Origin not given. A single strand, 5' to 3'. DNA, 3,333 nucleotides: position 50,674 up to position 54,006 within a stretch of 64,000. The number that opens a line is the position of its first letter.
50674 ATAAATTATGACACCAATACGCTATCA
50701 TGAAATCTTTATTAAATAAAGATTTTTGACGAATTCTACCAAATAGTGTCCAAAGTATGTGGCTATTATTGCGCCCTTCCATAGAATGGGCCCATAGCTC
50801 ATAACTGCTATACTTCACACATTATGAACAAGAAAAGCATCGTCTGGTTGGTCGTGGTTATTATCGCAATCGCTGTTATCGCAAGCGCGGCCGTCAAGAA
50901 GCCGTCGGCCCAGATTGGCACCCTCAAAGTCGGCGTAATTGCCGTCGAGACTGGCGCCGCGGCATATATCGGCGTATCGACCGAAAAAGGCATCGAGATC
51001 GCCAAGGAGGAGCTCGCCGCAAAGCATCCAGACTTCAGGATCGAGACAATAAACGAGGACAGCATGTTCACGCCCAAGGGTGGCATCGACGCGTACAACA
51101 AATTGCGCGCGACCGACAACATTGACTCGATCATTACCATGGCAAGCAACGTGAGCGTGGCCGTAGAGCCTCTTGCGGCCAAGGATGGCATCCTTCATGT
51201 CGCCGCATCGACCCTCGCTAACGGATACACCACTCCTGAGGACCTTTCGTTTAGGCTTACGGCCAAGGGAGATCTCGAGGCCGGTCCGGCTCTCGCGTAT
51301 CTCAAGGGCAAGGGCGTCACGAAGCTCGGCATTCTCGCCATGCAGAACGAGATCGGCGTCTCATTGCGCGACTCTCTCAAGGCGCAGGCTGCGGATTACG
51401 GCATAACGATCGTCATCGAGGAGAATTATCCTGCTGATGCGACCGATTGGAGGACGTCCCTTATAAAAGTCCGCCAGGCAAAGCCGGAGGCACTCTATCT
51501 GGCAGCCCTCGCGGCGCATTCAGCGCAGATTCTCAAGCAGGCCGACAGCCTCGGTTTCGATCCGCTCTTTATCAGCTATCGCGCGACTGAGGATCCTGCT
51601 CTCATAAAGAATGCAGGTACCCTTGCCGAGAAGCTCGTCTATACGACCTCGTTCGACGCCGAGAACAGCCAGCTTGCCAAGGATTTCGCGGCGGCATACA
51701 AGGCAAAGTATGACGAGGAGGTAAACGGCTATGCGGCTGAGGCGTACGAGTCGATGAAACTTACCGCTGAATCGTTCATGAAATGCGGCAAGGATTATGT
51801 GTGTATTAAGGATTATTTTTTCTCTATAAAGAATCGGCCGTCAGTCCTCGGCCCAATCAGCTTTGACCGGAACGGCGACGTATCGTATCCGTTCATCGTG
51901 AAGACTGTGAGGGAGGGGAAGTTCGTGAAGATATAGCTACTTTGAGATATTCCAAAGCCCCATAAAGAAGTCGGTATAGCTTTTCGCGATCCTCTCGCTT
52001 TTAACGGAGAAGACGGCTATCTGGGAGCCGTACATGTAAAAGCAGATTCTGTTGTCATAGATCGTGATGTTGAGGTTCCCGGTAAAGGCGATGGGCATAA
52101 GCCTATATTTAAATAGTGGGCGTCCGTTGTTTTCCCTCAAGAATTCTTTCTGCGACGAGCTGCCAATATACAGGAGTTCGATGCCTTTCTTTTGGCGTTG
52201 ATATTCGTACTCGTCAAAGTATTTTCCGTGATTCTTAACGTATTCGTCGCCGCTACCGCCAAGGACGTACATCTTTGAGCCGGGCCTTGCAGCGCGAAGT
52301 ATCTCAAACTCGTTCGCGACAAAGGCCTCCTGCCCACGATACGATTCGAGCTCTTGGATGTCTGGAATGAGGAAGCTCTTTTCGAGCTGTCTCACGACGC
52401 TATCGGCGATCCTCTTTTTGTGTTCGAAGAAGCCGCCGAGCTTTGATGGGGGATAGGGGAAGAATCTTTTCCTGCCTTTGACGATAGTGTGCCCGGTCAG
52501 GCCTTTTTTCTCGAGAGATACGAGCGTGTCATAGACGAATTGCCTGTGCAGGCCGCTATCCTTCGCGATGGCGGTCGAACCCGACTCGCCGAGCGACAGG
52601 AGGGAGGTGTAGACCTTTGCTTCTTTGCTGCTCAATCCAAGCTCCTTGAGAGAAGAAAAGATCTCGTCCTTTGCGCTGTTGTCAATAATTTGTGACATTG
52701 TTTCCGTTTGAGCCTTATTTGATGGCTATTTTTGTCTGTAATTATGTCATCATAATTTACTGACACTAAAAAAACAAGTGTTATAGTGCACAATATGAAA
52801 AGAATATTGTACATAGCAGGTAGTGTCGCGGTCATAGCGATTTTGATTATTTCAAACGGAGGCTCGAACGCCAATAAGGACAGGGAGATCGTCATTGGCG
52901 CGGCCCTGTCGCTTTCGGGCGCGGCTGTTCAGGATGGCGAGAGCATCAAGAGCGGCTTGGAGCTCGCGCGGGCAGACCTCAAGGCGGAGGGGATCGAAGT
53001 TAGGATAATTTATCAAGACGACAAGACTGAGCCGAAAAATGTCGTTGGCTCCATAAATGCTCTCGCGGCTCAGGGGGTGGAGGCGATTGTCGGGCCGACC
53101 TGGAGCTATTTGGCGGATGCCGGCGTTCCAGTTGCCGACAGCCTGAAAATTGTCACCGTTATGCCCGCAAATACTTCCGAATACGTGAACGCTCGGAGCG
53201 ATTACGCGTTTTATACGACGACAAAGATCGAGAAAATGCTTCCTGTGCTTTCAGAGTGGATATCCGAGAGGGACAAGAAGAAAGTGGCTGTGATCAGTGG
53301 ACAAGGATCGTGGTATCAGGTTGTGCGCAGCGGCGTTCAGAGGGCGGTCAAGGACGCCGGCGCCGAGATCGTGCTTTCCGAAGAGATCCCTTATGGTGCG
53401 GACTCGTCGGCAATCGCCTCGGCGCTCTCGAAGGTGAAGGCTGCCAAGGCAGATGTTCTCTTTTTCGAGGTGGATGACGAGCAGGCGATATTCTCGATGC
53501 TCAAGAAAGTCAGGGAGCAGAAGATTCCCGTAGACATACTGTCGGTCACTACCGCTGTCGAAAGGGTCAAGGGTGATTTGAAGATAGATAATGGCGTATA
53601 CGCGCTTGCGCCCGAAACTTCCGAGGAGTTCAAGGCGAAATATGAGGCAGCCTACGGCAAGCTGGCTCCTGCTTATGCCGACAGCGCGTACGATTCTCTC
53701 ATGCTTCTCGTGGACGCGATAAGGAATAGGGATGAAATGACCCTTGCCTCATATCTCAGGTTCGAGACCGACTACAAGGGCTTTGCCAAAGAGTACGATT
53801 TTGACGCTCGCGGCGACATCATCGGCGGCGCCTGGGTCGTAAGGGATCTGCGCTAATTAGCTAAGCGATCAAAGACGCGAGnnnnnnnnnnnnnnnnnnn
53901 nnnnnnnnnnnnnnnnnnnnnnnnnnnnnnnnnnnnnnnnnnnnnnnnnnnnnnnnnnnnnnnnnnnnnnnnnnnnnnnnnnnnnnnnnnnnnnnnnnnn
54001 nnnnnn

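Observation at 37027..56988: Modular receptor array of ten LivK-type SBPs and six TrmB-family regulators sharing one ABC translocon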

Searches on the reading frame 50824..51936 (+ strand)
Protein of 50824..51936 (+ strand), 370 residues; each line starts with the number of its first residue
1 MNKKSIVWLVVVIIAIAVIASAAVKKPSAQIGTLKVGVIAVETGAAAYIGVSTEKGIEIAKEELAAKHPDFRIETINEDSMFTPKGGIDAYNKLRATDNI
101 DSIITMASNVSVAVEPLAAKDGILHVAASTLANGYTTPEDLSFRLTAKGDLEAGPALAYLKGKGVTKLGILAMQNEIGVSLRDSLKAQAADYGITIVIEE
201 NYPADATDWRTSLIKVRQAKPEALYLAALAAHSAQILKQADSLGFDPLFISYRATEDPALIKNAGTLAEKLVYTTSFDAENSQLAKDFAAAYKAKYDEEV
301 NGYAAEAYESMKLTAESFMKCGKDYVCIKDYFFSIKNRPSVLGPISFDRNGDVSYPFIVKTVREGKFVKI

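Call 4: search_protein_families(library=pfam, proteins=[window:50824-51936:+], max_evalue=0.01)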
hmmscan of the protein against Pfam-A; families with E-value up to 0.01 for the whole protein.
window:50824-51936:+ (370 aa): 3 families
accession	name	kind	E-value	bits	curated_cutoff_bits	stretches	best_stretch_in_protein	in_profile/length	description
PF13458.12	Peripla_BP_6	-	3.4e-41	142.5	31.7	1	33-323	1-298/343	Periplasmic binding protein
PF01094.35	ANF_receptor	-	5.5e-10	39.3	25.4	1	57-322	6-294/353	Receptor family ligand binding region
PF13433.12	Peripla_BP_5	-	3.1e-05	23.7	27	1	35-326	2-299/363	Periplasmic binding protein domain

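Call 34: search_protein_families(library=ncbifam, proteins=[window:50824-51936:+], max_evalue=0.00001)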
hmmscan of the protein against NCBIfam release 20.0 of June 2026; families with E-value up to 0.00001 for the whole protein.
window:50824-51936:+ (370 aa): 2 families
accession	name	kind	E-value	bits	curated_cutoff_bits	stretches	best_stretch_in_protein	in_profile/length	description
NF011933.0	PRK15404.1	subfamily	1.5e-17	63.8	477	1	17-354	12-351/370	high-affinity branched-chain amino acid ABC transporter substrate-binding protein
TIGR03407.1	urea_ABC_UrtA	exception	2.6e-06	26.6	492.75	1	35-362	2-339/361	urea ABC transporter substrate-binding protein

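Call 48: find_homologous_proteins(query=window:50824-51936:+, max_evalue=1e-20)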
Query window:50824-51936:+ (370 aa): 49 proteins with E <= 1e-20 among 8000 candidates.
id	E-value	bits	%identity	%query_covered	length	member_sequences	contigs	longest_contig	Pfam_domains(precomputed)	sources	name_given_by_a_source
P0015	3.0e-234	794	100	100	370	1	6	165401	PF01094.35,PF13458.13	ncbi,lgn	ncbi:MAG TPA: ABC transporter substrate-binding protein [Candidatus Paceibacterota bacterium]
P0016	1.4e-197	674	87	94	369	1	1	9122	PF01094.35,PF13433.13,PF13458.13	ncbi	-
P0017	1.7e-139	483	64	92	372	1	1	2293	PF01094.35,PF13458.13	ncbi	-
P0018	1.7e-134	466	60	91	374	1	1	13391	PF01094.35,PF13458.13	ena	-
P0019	1.7e-129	450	57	100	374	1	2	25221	PF01094.35,PF13433.13,PF13458.13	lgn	-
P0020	5.8e-129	448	54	99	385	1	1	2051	PF01094.35,PF13458.13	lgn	-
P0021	2.8e-127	443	58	91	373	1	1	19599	PF01094.35,PF13458.13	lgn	-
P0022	1.4e-125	437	57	91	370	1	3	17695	PF01094.35,PF13433.13,PF13458.13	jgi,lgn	jgi:branched-chain amino acid transport system substrate-binding protein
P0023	7.8e-124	431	55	91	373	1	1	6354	PF01094.35,PF13458.13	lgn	-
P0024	2.2e-122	427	58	91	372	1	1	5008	PF01094.35,PF13458.13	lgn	-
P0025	5.5e-121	422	55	100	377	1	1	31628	PF01094.35,PF13458.13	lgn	-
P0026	6.1e-120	418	56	93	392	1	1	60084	PF01094.35,PF13433.13,PF13458.13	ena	-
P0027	9.7e-120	418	54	100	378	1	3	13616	PF01094.35,PF13458.13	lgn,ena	-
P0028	4.8e-118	412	53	99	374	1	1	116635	PF01094.35,PF13433.13,PF13458.13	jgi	jgi:branched-chain amino acid transport system substrate-binding protein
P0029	3.1e-117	410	58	91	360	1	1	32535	PF13458.13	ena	-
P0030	9.0e-117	408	55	100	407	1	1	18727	PF01094.35,PF13433.13,PF13458.13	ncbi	-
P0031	9.0e-116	405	52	99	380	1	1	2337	PF01094.35,PF13458.13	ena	-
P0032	5.2e-115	402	56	85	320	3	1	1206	PF01094.35,PF13458.13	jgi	jgi:branched-chain amino acid transport system substrate-binding protein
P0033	1.6e-112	394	51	100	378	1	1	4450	PF01094.35,PF13458.13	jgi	jgi:branched-chain amino acid transport system substrate-binding protein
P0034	3.5e-112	393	52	99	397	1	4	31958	PF01094.35,PF13433.13,PF13458.13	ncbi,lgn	-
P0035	1.3e-111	391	52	94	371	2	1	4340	PF01094.35,PF13458.13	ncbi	-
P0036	3.3e-111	390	53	93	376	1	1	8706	PF01094.35,PF13458.13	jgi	-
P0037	3.8e-111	390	51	100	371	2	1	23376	PF01094.35,PF13433.13,PF13458.13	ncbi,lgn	-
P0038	1.4e-109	384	51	99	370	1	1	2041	PF01094.35,PF13433.13,PF13458.13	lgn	-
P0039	4.7e-109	383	49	99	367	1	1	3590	PF01094.35,PF13458.13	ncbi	-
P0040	1.8e-108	381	53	93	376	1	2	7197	PF01094.35,PF13458.13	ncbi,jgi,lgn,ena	jgi:branched-chain amino acid transport system substrate-binding protein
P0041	2.8e-108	380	51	100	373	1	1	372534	PF01094.35,PF13458.13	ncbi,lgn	-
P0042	1.1e-107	378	50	94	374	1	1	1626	PF01094.35,PF13458.13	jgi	jgi:branched-chain amino acid transport system substrate-binding protein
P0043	1.2e-107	378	52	94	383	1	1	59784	PF01094.35,PF13433.13,PF13458.13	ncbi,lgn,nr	ncbi:MAG: Extracellular ligand-binding receptor [Candidatus Taylorbacteria bacterium]|nr:Extracellul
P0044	2.1e-102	361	52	91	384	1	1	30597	PF01094.35,PF13458.13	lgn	-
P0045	1.9e-101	358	50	100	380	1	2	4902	PF01094.35,PF13458.13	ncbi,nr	ncbi:hypothetical protein EB052_00825 [bacterium]|nr:hypothetical protein [bacterium]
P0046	1.1e-95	339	43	99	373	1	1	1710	PF01094.35,PF13433.13,PF13458.13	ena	-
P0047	3.1e-88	314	43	98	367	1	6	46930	PF01094.35,PF13458.13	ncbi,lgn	-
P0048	6.4e-84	300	43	90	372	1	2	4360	PF01094.35,PF13458.13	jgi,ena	jgi:branched-chain amino acid transport system substrate-binding protein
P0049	7.2e-84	300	43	99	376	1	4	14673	PF01094.35,PF13458.13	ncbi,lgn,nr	ncbi:ABC transporter substrate-binding protein [Candidatus Woesearchaeota archaeon]|nr:ABC transport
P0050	3.1e-79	285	40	99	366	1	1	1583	PF01094.35,PF13458.13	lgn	-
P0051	1.7e-63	233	46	66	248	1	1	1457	PF01094.35,PF13458.13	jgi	jgi:branched-chain amino acid transport system substrate-binding protein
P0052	3.9e-39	153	29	97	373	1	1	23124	PF01094.35,PF13433.13,PF13458.13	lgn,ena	-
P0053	3.3e-31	127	30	90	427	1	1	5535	PF01094.35,PF13433.13,PF13458.13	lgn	-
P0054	4.1e-31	126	30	90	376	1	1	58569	PF01094.35,PF13433.13,PF13458.13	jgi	-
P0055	5.7e-27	113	29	98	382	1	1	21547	PF01094.35,PF13433.13,PF13458.13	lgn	-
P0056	1.0e-25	109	28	92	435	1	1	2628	PF01094.35,PF13433.13,PF13458.13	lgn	-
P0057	1.0e-25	109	28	91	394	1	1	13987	PF01094.35,PF13433.13,PF13458.13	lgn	-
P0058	1.8e-25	108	28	90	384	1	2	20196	PF01094.35,PF13433.13,PF13458.13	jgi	jgi:branched-chain amino acid transport system substrate-binding protein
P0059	2.9e-24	104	27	96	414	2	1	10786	PF01094.35,PF13433.13,PF13458.13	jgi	-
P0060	1.2e-23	102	26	98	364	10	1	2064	PF01094.35,PF13433.13,PF13458.13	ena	-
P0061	3.3e-23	100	33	72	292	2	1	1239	PF01094.35,PF13433.13,PF13458.13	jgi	jgi:branched-chain amino acid transport system substrate-binding protein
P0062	7.4e-22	96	27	90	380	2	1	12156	PF01094.35,PF13433.13,PF13458.13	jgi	jgi:branched-chain amino acid transport system substrate-binding protein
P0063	9.4e-21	92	28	91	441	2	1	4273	PF01094.35,PF13433.13,PF13458.13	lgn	-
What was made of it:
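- S7 is identical to an NCBI 'Candidatus Paceibacterota' protein (call 48).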

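Call 49: find_encoding_contigs(protein=P0016, flank=10000, max_places=2)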
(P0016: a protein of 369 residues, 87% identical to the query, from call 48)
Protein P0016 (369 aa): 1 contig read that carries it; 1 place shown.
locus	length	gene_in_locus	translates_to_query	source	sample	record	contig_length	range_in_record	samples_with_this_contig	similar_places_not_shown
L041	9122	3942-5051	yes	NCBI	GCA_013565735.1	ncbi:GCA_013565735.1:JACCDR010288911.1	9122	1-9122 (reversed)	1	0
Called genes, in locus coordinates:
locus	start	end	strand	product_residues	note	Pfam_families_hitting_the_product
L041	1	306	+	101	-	?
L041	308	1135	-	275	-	PF01978:TrmB (weak)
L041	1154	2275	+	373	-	PF13458:Peripla_BP_6, PF13433:Peripla_BP_5, PF01094:ANF_receptor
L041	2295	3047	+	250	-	PF02463:SMC_N (faint), PF13476:AAA_23 (weak), PF00005:ABC_tran, PF13175:AAA_15 (faint), PF13304:AAA_21 (faint), PF12399:BCA_ABC_TP_C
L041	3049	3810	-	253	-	PF01978:TrmB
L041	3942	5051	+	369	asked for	PF13433:Peripla_BP_5 (faint), PF13458:Peripla_BP_6, PF01094:ANF_receptor (weak)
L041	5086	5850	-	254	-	PF01978:TrmB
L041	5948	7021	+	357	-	PF13433:Peripla_BP_5, PF13458:Peripla_BP_6, PF01094:ANF_receptor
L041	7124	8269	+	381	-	PF13433:Peripla_BP_5, PF13458:Peripla_BP_6, PF01094:ANF_receptor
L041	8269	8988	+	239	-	PF02463:SMC_N (faint), PF00005:ABC_tran, PF13304:AAA_21 (faint)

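Call 50: find_encoding_contigs(protein=P0019, flank=10000, max_places=2)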
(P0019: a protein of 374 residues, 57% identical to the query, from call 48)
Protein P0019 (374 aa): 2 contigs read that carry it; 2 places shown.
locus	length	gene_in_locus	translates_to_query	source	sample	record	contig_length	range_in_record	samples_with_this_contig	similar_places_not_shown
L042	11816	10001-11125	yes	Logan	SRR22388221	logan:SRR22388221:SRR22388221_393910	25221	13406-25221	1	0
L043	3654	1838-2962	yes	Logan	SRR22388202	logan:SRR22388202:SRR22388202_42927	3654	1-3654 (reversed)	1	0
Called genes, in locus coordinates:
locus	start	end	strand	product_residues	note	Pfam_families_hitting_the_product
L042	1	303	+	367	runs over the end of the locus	PF13458:Peripla_BP_6, PF13433:Peripla_BP_5, PF01094:ANF_receptor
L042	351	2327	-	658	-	-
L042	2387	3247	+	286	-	PF02653:BPD_transp_2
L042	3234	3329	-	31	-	-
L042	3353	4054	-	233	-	PF01978:TrmB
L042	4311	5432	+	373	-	PF13458:Peripla_BP_6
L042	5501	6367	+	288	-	PF02653:BPD_transp_2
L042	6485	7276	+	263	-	-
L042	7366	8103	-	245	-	PF01978:TrmB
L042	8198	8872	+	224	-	PF02005:TRM (weak), PF03602:Cons_hypoth95, PF05175:MTS, PF13489:Methyltransf_23 (weak), PF06325:PrmA, PF02475:TRM5-TYW2_MTfase, PF13649:Methyltransf_25, PF13847:Methyltransf_31, +3 more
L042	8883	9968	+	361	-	PF13433:Peripla_BP_5, PF13458:Peripla_BP_6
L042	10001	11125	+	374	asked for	PF13458:Peripla_BP_6, PF01094:ANF_receptor, PF13433:Peripla_BP_5 (weak)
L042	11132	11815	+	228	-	?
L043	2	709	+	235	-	?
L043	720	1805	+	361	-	PF13433:Peripla_BP_5, PF13458:Peripla_BP_6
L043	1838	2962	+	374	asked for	PF13458:Peripla_BP_6, PF01094:ANF_receptor, PF13433:Peripla_BP_5 (weak)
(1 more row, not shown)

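Call 51: find_encoding_contigs(protein=P0041, flank=10000, max_places=2)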
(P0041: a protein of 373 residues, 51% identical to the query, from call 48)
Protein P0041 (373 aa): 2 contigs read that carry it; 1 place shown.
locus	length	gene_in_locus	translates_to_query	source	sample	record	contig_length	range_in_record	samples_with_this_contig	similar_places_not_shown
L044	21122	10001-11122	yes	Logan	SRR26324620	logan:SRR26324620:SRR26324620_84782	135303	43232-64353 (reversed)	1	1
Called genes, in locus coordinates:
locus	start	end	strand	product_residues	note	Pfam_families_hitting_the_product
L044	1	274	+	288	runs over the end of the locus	PF02653:BPD_transp_2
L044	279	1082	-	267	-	PF01978:TrmB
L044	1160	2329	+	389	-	PF13433:Peripla_BP_5, PF13458:Peripla_BP_6, PF01094:ANF_receptor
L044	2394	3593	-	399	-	-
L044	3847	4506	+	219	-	-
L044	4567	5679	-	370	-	PF13433:Peripla_BP_5, PF13458:Peripla_BP_6, PF01094:ANF_receptor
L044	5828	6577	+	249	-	PF01978:TrmB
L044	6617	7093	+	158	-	PF00293:NUDIX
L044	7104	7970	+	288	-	PF02653:BPD_transp_2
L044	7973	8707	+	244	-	PF02463:SMC_N (weak), PF13476:AAA_23 (faint), PF00005:ABC_tran, PF13175:AAA_15 (faint), PF13304:AAA_21 (faint), PF12399:BCA_ABC_TP_C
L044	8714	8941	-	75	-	-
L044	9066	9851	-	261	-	PF01978:TrmB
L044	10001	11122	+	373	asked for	PF13458:Peripla_BP_6, PF01094:ANF_receptor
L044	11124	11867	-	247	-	PF01978:TrmB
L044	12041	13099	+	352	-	PF13433:Peripla_BP_5 (weak), PF13458:Peripla_BP_6, PF01094:ANF_receptor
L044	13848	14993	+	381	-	PF13433:Peripla_BP_5, PF13458:Peripla_BP_6, PF01094:ANF_receptor, PF04348:LppC (faint)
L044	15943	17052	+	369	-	PF13433:Peripla_BP_5, PF13458:Peripla_BP_6, PF01094:ANF_receptor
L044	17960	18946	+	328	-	PF13458:Peripla_BP_6, PF01094:ANF_receptor (weak)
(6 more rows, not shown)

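Call 58: search_solved_structures(query=window:50824-51936:+, max_evalue=1e-8)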
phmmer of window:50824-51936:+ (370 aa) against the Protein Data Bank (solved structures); distinct sequences matched with E-value up to 1e-8: 13.
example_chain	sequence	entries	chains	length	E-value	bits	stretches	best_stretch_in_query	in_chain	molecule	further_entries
4gnr_A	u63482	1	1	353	3.8e-18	68.9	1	30-366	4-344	ABC transporter substrate-binding protein-branched chain amino acid transport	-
5ere_A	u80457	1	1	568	3.9e-18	68.9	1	36-367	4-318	Extracellular ligand-binding receptor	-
4n0q_A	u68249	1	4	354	9.9e-15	57.7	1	34-366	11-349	Leu/Ile/Val-binding protein homolog 3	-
3ipc_A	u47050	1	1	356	1.3e-14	57.3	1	37-359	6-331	ABC transporter, substrate binding protein (Amino acid)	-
3ip5_A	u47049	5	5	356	2.4e-14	56.5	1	37-359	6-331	ABC transporter, substrate binding protein (Amino acid)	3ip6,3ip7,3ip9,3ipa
3td9_A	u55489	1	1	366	1.8e-13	53.6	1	34-366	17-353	Branched chain amino acid ABC transporter, periplasmic amino acid-binding protein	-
4obb_A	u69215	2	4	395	1.3e-11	47.5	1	31-319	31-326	Amino acid/amide ABC transporter substrate-binding protein, HAAT family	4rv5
4nqr_A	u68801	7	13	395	2.4e-11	46.6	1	31-319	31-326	Amino acid/amide ABC transporter substrate-binding protein, HAAT family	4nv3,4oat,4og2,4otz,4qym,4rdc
2lbp_A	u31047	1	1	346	7.4e-10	41.7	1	34-354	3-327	LEUCINE-BINDING PROTEIN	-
1z15_A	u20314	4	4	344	8.9e-10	41.5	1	34-354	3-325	Leu/Ile/Val-binding protein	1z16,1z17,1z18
4mlc_A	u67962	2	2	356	2.9e-09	39.8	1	148-367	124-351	Extracellular ligand-binding receptor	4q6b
2liv_A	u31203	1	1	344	3.3e-09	39.6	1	34-354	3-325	LEUCINE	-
4ey3_A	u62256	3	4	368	6.1e-09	38.7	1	32-348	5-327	Twin-arginine translocation pathway signal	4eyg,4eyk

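Call 68: find_encoding_contigs(protein=P0049, flank=8000, max_places=2)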
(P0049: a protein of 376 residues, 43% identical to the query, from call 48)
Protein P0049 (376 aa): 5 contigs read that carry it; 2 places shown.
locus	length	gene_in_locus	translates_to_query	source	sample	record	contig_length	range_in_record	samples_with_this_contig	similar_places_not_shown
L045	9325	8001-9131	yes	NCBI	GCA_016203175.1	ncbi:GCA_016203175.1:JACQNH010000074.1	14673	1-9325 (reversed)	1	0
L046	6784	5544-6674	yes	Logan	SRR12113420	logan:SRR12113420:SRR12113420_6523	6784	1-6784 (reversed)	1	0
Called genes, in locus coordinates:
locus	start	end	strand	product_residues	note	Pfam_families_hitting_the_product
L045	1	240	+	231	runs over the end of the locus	PF01255:Prenyltransf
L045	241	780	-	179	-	-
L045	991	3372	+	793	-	PF00133:tRNA-synt_1, PF09334:tRNA-synt_1g, PF08264:Anticodon_1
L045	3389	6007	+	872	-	PF03463:eRF1_1, PF03464:eRF1_2, PF14890:Intein_splicing, PF01381:HTH_3, PF14528:LAGLIDADG_3, PF03464:eRF1_2, PF03465:eRF1_3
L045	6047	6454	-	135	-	PF01934:HepT-like, PF09659:Cas_Csm6_HEPN (faint)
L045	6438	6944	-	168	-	PF22600:MTPAP-like_central (faint), PF01909:NTP_transf_2 (weak), PF18765:Polbeta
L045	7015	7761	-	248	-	PF01978:TrmB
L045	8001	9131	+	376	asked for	PF13458:Peripla_BP_6, PF01094:ANF_receptor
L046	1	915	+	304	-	?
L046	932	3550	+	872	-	PF03463:eRF1_1, PF03464:eRF1_2, PF14890:Intein_splicing, PF01381:HTH_3, PF14528:LAGLIDADG_3, PF03464:eRF1_2, PF03465:eRF1_3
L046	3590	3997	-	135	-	PF01934:HepT-like, PF09659:Cas_Csm6_HEPN (faint)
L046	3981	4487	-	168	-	PF22600:MTPAP-like_central (faint), PF01909:NTP_transf_2 (weak), PF18765:Polbeta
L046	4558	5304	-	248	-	PF01978:TrmB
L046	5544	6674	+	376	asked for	PF13458:Peripla_BP_6, PF01094:ANF_receptor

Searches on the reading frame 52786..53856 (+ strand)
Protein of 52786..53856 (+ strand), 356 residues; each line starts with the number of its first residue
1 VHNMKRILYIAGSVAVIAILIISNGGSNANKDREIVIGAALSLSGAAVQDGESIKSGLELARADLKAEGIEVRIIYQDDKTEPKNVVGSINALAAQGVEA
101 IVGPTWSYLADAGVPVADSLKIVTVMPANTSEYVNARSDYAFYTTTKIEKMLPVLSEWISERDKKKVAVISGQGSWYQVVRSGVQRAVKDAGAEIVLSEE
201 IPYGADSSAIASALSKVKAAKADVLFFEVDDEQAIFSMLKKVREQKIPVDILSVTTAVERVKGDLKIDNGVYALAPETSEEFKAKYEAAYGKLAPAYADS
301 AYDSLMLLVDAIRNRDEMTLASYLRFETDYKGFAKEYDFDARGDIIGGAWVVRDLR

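Call 4: search_protein_families(library=pfam, proteins=[window:52786-53856:+], max_evalue=0.01)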
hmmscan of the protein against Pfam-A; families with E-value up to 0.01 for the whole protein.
window:52786-53856:+ (356 aa): 5 families
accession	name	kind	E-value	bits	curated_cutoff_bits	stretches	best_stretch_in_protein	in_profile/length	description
PF13458.12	Peripla_BP_6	-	4.6e-30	105.9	31.7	1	34-314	1-295/343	Periplasmic binding protein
PF01094.35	ANF_receptor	-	1.1e-13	51.5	25.4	1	69-346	22-341/353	Receptor family ligand binding region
PF13407.12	Peripla_BP_4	-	2.4e-06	27.7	35.1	1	172-249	8-83/258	Periplasmic binding protein domain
PF13685.12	Fe-ADH_2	-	0.00072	20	28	0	152-225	7-78/149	Iron-containing alcohol dehydrogenase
PF00465.25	Fe-ADH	-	0.0014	18.7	31.3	0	155-225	14-84/168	Iron-containing alcohol dehydrogenase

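Call 34: search_protein_families(library=ncbifam, proteins=[window:52786-53856:+], max_evalue=0.00001)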
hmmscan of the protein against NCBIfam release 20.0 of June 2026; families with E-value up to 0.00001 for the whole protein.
window:52786-53856:+ (356 aa): 1 family
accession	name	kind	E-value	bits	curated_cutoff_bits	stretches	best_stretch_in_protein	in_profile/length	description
NF011933.0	PRK15404.1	subfamily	7.6e-16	58.1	477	1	20-252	12-247/370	high-affinity branched-chain amino acid ABC transporter substrate-binding protein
